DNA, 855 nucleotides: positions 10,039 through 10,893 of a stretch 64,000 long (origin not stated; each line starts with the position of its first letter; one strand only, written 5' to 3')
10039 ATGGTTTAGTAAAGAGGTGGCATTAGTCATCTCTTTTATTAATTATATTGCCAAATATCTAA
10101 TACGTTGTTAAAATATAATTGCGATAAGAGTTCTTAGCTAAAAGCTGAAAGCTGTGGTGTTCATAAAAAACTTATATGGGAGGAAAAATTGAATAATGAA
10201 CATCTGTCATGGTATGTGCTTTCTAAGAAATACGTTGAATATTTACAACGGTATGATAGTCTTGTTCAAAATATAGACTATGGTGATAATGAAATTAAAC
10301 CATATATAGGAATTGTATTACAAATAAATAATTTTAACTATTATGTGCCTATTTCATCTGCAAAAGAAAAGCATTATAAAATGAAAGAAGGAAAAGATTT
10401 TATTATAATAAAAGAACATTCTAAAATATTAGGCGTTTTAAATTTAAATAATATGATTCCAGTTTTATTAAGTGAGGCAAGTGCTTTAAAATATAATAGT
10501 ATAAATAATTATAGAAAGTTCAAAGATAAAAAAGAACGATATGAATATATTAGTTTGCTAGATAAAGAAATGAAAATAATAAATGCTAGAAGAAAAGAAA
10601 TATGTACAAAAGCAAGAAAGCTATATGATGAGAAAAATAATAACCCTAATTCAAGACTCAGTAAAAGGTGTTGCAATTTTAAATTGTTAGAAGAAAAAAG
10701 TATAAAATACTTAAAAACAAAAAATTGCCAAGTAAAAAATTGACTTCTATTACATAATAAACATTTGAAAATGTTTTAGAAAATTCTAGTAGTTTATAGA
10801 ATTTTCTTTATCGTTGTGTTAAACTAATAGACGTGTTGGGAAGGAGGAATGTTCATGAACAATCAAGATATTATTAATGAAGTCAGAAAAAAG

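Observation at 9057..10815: Two back-to-back type III toxin-antitoxin cassettes driven by a duplicated promoter/leader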

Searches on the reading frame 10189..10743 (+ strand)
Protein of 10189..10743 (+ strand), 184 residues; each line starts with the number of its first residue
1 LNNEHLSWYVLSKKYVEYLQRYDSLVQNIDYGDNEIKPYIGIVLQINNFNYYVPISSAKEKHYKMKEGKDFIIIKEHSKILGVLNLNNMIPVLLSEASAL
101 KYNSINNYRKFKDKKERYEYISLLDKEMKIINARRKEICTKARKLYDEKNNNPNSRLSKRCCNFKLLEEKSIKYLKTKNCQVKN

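Call 5: search_protein_families(library=pfam, proteins=[window:10189-10743:+], max_evalue=1)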
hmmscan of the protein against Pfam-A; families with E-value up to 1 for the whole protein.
window:10189-10743:+ (184 aa): 2 families
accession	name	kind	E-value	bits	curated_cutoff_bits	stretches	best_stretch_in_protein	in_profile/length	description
PF13958.12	ToxN_toxin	-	2.7e-48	164.6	25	1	6-174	1-159/159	Toxin ToxN, type III toxin-antitoxin system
PF12228.14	DUF3604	-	0.18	10.6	20.4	1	55-119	42-107/591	Protein of unknown function (DUF3604)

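Call 7: search_protein_families(library=padloc, proteins=[window:10189-10743:+], max_evalue=1)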
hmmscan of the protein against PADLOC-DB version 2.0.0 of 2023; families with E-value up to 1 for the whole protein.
window:10189-10743:+ (184 aa): 1 family
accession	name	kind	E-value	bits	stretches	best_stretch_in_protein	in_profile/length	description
PDLC02352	AbiQ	-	1.8e-34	117.3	1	7-176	2-159/160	AbiQ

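Call 8: search_protein_families(library=ncbifam, proteins=[window:10189-10743:+], max_evalue=1)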
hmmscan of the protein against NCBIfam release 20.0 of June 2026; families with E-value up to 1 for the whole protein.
window:10189-10743:+ (184 aa): 0 families

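Call 10: search_solved_structures(query=window:10189-10743:+, max_evalue=1, show_alignments=2)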
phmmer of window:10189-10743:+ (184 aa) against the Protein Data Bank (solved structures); distinct sequences matched with E-value up to 1: 9.
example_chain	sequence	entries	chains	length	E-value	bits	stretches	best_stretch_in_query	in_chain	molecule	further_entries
2xd0_A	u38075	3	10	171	3e-14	56.6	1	7-172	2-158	TOXN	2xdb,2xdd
4ato_A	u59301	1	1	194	9.6e-13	51.7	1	2-177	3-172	TOXN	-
7d8o_A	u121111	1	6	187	1.1e-12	51.5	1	5-171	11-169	Type III toxin-antitoxin system ToxN/AbiQ family toxin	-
4glk_A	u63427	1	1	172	3.5e-09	40.1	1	7-178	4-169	AbiQ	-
2e4m_A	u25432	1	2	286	0.019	18.1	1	2-48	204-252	Main hemagglutinin component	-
3iay_A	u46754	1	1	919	0.041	17.1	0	36-117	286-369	DNA polymerase delta catalytic subunit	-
7kc0_A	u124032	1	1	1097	0.063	16.5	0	36-117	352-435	DNA polymerase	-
6p1h_A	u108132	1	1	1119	0.067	16.4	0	36-117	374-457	DNA polymerase delta catalytic subunit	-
9e6q_3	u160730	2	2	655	0.78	12.9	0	71-132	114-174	Putative signal-transduction protein with CBS domains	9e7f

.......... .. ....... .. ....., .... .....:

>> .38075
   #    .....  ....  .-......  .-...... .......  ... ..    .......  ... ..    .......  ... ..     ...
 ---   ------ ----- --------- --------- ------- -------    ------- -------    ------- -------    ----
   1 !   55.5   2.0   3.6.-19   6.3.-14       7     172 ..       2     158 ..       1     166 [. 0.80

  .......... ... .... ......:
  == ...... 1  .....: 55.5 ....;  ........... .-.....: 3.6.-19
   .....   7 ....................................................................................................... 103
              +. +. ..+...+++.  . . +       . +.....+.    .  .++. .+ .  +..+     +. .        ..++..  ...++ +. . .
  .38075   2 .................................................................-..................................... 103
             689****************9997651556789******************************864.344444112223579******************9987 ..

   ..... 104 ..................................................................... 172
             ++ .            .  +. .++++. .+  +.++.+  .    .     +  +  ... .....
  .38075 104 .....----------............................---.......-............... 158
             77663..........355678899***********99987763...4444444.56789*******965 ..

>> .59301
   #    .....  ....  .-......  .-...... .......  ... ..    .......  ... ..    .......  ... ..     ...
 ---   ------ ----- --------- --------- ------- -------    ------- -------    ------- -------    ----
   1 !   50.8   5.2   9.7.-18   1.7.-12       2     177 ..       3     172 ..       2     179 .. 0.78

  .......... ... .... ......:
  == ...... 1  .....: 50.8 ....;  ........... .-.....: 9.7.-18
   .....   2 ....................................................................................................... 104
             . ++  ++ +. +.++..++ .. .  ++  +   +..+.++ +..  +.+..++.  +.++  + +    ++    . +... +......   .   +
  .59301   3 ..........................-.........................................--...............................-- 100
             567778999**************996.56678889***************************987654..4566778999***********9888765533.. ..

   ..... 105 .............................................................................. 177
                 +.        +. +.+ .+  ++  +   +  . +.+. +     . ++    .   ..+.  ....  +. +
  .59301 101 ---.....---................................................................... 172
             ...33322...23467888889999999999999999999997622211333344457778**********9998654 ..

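Call 39: find_homologous_proteins(query=window:10189-10743:+, max_evalue=1e-20)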
Query window:10189-10743:+ (184 aa): 327 proteins with E <= 1e-20 among 495 candidates; the best 120 are listed.
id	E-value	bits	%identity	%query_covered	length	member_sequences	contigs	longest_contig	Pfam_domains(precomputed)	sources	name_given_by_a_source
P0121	1.5e-110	385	98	100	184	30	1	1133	PF13958.13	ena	-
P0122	5.9e-96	337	87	99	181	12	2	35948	PF13958.13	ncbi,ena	-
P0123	5.5e-91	321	83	97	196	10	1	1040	PF13958.13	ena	-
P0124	1.0e-63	232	62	94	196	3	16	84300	PF13958.13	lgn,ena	-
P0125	6.6e-63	230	60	96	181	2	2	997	PF13958.13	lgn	-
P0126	8.4e-59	216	63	92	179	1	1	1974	PF13958.13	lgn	-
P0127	2.2e-58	215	57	95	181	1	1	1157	PF13958.13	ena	-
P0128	5.3e-58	214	60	97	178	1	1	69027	PF13958.13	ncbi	-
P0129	4.1e-56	208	61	90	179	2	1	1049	PF13958.13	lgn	-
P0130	5.2e-56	207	60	95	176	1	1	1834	PF13958.13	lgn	-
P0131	5.5e-56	207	61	90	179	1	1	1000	PF13958.13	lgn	-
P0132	9.7e-56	206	60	93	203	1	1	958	PF13958.13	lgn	-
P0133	1.7e-55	206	60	96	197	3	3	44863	PF13958.13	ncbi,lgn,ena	-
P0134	2.1e-55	205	59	95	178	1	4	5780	PF13958.13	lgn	-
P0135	2.8e-55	205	59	95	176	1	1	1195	PF13958.13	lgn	-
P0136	3.3e-55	205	56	92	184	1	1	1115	PF13958.13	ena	-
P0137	3.4e-55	205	59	93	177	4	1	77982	PF13958.13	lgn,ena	-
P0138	6.8e-55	204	60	90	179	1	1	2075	PF13958.13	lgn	-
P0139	6.8e-55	204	58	93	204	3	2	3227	PF13958.13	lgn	-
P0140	1.2e-54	203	60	93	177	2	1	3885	PF13958.13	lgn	-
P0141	1.5e-54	202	59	91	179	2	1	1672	PF13958.13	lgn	-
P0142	2.8e-54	202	57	95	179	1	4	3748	PF13958.13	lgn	-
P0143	3.1e-54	201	58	97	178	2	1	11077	PF13958.13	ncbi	-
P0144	3.5e-54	201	59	95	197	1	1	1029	PF13958.13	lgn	-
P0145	4.2e-54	201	58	95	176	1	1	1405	PF13958.13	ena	-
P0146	4.4e-54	201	59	96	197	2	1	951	PF13958.13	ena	-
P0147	4.9e-54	201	61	90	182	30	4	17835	PF13958.13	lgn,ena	-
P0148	5.5e-54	201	59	96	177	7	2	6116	PF13958.13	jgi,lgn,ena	-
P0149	5.9e-54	201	60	93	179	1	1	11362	PF13958.13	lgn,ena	-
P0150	7.4e-54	200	58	92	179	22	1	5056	PF13958.13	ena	-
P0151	7.5e-54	200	59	92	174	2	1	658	PF13958.13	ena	-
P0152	8.0e-54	200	57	98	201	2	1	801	PF13958.13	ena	-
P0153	8.8e-54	200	57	93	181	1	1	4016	PF13958.13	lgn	-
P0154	1.1e-53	200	59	95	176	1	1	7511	PF13958.13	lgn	-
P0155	1.1e-53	200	58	91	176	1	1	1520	PF13958.13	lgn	-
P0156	1.1e-53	200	57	94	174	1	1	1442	PF13958.13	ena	-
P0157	1.2e-53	200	61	90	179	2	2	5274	PF13958.13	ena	-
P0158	1.3e-53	200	57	94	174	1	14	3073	PF13958.13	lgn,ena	-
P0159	1.3e-53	199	57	94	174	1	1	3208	PF13958.13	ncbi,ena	-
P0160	1.4e-53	199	60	91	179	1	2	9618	PF13958.13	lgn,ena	-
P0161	1.6e-53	199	58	98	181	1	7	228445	PF13958.13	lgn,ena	-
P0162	1.7e-53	199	58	93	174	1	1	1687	PF13958.13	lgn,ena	-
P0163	1.8e-53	199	58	95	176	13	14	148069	PF13958.13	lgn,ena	-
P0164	1.9e-53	199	59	93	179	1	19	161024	PF13958.13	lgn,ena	-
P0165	2.6e-53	199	57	93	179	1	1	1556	PF13958.13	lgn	-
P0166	2.7e-53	198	57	94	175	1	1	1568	PF13958.13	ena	-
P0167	3.2e-53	198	58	93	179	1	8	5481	PF13958.13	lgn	-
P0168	3.4e-53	198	57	93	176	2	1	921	PF13958.13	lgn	-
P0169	3.4e-53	198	57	94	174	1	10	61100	PF13958.13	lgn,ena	-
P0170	3.5e-53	198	57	95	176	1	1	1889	PF13958.13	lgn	-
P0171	3.6e-53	198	58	91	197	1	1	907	PF13958.13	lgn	-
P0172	3.8e-53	198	58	93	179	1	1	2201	PF13958.13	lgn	-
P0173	4.0e-53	198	58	93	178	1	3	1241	PF13958.13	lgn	-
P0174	4.6e-53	198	58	95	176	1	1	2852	PF13958.13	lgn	-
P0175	6.7e-53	197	58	90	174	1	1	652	PF13958.13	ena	-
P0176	6.9e-53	197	56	95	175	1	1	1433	PF13958.13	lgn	-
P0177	7.1e-53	197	58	93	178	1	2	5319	PF13958.13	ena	-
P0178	7.8e-53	197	57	95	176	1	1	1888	PF13958.13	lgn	-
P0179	9.8e-53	197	57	93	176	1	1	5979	PF13958.13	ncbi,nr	ncbi:MAG: type III toxin-antitoxin system ToxN/AbiQ family toxin [Clostridia bacterium]|nr:type III 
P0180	1.0e-52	197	58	93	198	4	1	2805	PF13958.13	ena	-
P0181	1.0e-52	197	58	93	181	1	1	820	PF13958.13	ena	-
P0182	1.3e-52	196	57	93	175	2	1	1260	PF13958.13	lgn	-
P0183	1.3e-52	196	56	95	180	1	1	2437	PF13958.13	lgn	-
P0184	1.5e-52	196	59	93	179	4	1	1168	PF13958.13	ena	-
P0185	1.9e-52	196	57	93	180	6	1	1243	PF13958.13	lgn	-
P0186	2.3e-52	195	58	93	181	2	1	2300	PF13958.13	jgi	jgi:protein AbiQ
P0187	2.6e-52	195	56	95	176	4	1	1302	PF13958.13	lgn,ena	-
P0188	3.0e-52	195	58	93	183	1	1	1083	PF13958.13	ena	-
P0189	3.0e-52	195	56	95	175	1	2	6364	PF13958.13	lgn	-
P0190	3.0e-52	195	60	92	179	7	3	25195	PF13958.13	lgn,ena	-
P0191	3.4e-52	195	57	93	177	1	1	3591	PF13958.13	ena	-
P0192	4.6e-52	194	57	95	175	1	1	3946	PF13958.13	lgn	-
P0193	6.2e-52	194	58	91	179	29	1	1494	PF13958.13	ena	-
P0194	6.2e-52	194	57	94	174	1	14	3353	PF13958.13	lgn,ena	-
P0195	6.5e-52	194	56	93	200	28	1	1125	PF13958.13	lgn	-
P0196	7.3e-52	194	59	95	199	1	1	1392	PF13958.13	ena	-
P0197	7.4e-52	194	55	96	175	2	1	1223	PF13958.13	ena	-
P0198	7.6e-52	194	58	93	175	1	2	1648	PF13958.13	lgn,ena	-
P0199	8.2e-52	194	55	96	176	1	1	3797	PF13958.13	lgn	-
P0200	8.8e-52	194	59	95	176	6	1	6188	PF13958.13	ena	-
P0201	9.1e-52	193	58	95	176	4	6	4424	PF13958.13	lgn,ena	-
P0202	1.5e-51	193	57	93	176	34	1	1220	PF13958.13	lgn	-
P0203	1.5e-51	193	57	93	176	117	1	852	PF13958.13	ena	-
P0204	2.0e-51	192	55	97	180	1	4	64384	PF13958.13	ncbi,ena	-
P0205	2.3e-51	192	56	93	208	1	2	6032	PF13958.13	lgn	-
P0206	2.7e-51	192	55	96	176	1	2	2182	PF13958.13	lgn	-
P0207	2.7e-51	192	55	94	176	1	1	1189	PF13958.13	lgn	-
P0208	2.8e-51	192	57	90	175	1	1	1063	PF13958.13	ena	-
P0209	2.8e-51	192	56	92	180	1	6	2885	PF13958.13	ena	-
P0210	3.5e-51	192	57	93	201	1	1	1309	PF13958.13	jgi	jgi:protein AbiQ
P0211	3.9e-51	191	58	93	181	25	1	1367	PF13958.13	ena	-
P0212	4.4e-51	191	53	95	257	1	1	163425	PF13958.13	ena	-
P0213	5.0e-51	191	56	93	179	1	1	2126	PF13958.13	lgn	-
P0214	5.6e-51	191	56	93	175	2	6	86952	PF13958.13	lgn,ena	-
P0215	5.7e-51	191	56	93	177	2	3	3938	PF13958.13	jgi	-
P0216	5.7e-51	191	56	96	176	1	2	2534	PF13958.13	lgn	-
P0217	7.2e-51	191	55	96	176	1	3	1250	PF13958.13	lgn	-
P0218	7.3e-51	191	57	92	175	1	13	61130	PF13958.13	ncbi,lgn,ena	-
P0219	7.6e-51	190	57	93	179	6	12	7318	PF13958.13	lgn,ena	-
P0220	1.2e-50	190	58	91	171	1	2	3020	PF13958.13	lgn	-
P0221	1.7e-50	189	58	94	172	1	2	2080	PF13958.13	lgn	-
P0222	1.7e-50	189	57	92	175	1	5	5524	PF13958.13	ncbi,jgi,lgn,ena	jgi:protein AbiQ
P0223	1.8e-50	189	56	93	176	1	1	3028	PF13958.13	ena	-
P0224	1.8e-50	189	56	90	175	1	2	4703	PF13958.13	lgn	-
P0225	2.2e-50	189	56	92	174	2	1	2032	PF13958.13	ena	-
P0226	2.4e-50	189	57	93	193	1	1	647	PF13958.13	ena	-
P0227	2.5e-50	189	56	95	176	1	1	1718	PF13958.13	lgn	-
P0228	2.6e-50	189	53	97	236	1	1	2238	PF13958.13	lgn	-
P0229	2.6e-50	189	58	93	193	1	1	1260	PF13958.13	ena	-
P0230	2.8e-50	189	56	92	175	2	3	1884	PF13958.13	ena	-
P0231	2.9e-50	189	52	97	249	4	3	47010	PF13958.13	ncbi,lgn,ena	-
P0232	2.9e-50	189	56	93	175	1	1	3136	PF13958.13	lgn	-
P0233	3.3e-50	188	55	93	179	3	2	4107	PF13958.13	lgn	-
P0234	3.8e-50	188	57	89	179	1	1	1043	PF13958.13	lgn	-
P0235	4.6e-50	188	51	97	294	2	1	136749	PF13958.13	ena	-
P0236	5.3e-50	188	51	97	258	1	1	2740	PF13958.13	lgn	-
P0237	5.6e-50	188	55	92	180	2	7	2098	PF13958.13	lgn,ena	-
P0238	6.3e-50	187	56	92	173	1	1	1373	PF13958.13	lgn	-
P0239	7.6e-50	187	57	93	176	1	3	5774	PF13958.13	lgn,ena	-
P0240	9.1e-50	187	56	92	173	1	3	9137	PF13958.13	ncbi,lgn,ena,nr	ncbi:MAG: type III toxin-antitoxin system ToxN/AbiQ family toxin [Clostridia bacterium]|nr:type III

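Call 40: find_encoding_contigs(protein=P0124, flank=2500, max_places=3)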
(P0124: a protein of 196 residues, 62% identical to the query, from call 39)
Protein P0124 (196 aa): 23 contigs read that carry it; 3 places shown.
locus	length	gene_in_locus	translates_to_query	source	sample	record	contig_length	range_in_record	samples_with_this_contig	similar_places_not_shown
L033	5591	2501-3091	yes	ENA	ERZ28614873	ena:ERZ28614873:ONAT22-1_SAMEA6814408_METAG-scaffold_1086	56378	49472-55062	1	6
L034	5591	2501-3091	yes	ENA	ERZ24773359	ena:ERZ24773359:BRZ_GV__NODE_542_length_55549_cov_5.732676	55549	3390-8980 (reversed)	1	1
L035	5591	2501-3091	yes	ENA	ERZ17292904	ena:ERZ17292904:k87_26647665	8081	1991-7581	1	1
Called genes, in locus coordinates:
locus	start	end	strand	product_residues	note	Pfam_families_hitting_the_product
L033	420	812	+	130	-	PF08281:Sigma70_r4_2, PF04545:Sigma70_r4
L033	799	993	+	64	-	PF12645:HTH_16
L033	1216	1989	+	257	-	PF01051:Rep3_N, PF21205:Rep3_C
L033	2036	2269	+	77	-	-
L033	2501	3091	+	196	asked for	PF13958:ToxN_toxin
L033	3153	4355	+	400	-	PF16403:Bact_surface_Ig-like (weak), PF07523:Big_3 (weak), PF16403:Bact_surface_Ig-like, PF01522:Polysacc_deac_1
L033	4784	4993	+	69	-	-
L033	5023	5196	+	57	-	-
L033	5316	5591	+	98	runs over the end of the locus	-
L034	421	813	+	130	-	PF08281:Sigma70_r4_2, PF04545:Sigma70_r4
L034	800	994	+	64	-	PF12645:HTH_16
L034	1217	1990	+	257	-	PF01051:Rep3_N, PF21205:Rep3_C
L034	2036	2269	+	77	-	-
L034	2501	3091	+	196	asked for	PF13958:ToxN_toxin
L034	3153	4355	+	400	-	PF16403:Bact_surface_Ig-like (weak), PF07523:Big_3 (weak), PF16403:Bact_surface_Ig-like, PF01522:Polysacc_deac_1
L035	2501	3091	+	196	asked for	PF13958:ToxN_toxin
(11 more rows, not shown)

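Call 83: predict_structure(alignment_id=A5)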
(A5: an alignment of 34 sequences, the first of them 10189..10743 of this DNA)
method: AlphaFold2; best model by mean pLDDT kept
length: 184 residues; sequences in the alignment: 34
mean_pLDDT: 91.2   pTM: 0.87
mean pLDDT of the five models: 91.2, 90.2, 89.9, 89.5, 88.8
residues with pLDDT >= 90: 148; 70-90: 25; 50-70: 8; < 50: 3
segments of 3 or more residues with pLDDT < 50: 1-3
pLDDT, mean of each block of 10 residues (from residue 1): 77 95 90 70 95 93 92 94 95 95 90 93 96 96 97 95 97 91 64
secondary structure, 60 per line:
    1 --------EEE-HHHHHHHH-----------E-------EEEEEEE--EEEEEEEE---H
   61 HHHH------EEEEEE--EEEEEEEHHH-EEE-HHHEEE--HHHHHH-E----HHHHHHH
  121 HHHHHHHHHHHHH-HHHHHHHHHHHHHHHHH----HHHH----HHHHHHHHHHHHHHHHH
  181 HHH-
elements in order: E9-11 H13-20 E40-46 E49-56 H60-64 E71-76 E79-85 E90-92 E97-99 H102-107 H114-133 H135-151 H156-159 H164-183

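Call 86: fold_search(model_id=the predicted structure, library=pdb)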
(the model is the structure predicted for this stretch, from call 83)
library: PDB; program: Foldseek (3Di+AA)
matches with E <= 10: 299; with E <= 0.001: 4
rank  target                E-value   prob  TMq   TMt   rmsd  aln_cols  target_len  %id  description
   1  2xd0_A                1.5e-10  1.00  0.70  0.79   3.2       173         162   25  A processed non-coding RNA regulates a bacterial antiviral system (released 2011-01-12)
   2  4ato_A                2.7e-10  1.00  0.75  0.82   2.8       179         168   23  New insights into the mechanism of bacterial Type III toxin-antitoxin systems: selective toxin inhibition by a non-cod (released 2012-12-26)
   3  7d8o_A                3.1e-10  1.00  0.74  0.84   2.8       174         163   25  Crystal structure of E. coli ToxIN type III toxin-antitoxin complex (released 2022-01-05)
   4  4glk                  1.2e-09  1.00  0.73  0.80   3.5       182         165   24  Structure and activity of AbiQ, a lactococcal anti-phage endoribonuclease belonging to the type-III toxin-antitoxin syst (released 2013-01-16)
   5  4rmo_A                3.7e-03  1.00  0.51  0.59   8.5       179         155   13  Crystal Structure of the CptIN Type III Toxin-Antitoxin System from Eubacterium rectale (released 2015-09-30)
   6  4mzp_E                8.1e-02  0.57  0.27  0.41  10.6       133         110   10  MazF from S. aureus crystal form III, C2221, 2.7 A (released 2014-05-21)
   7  7epj                  9.7e-02  0.44  0.22  0.37  10.4        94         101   15  Crystal structure of E.coli CcdB mutant V46L (released 2022-06-08)
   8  4mzt_A                1.0e-01  0.66  0.30  0.45  10.2       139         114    7  MazF from S. aureus crystal form II, C2221, 2.3 A (released 2014-05-21)
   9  4mzp_B                1.3e-01  0.41  0.27  0.40  10.4       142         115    8  MazF from S. aureus crystal form III, C2221, 2.7 A (released 2014-05-21)
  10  9g7k_A                1.5e-01  0.33  0.24  0.34  11.1       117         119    8  Staphylococcus aureus MazF in complex with Nanobody 12 (released 2024-07-31)
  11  4mzp_A                1.7e-01  0.35  0.25  0.37  10.4       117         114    9  MazF from S. aureus crystal form III, C2221, 2.7 A (released 2014-05-21)
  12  9g1y_B                1.8e-01  0.35  0.26  0.37  10.3       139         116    7  Staphycoccus aureus MazF in complex with Nabobody 3 (released 2024-07-24)
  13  9g7k_E                1.8e-01  0.28  0.26  0.36  11.0       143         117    8  Staphylococcus aureus MazF in complex with Nanobody 12 (released 2024-07-31)
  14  4mzm_B                2.1e-01  0.35  0.27  0.42  10.5       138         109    9  MazF from S. aureus crystal form I, P212121, 2.1 A (released 2014-05-28)
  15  4mdx_A                2.1e-01  0.28  0.26  0.37  11.0       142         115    9  Crystal structure of Bacillus subtilis MazF in complex with RNA (released 2013-10-23)
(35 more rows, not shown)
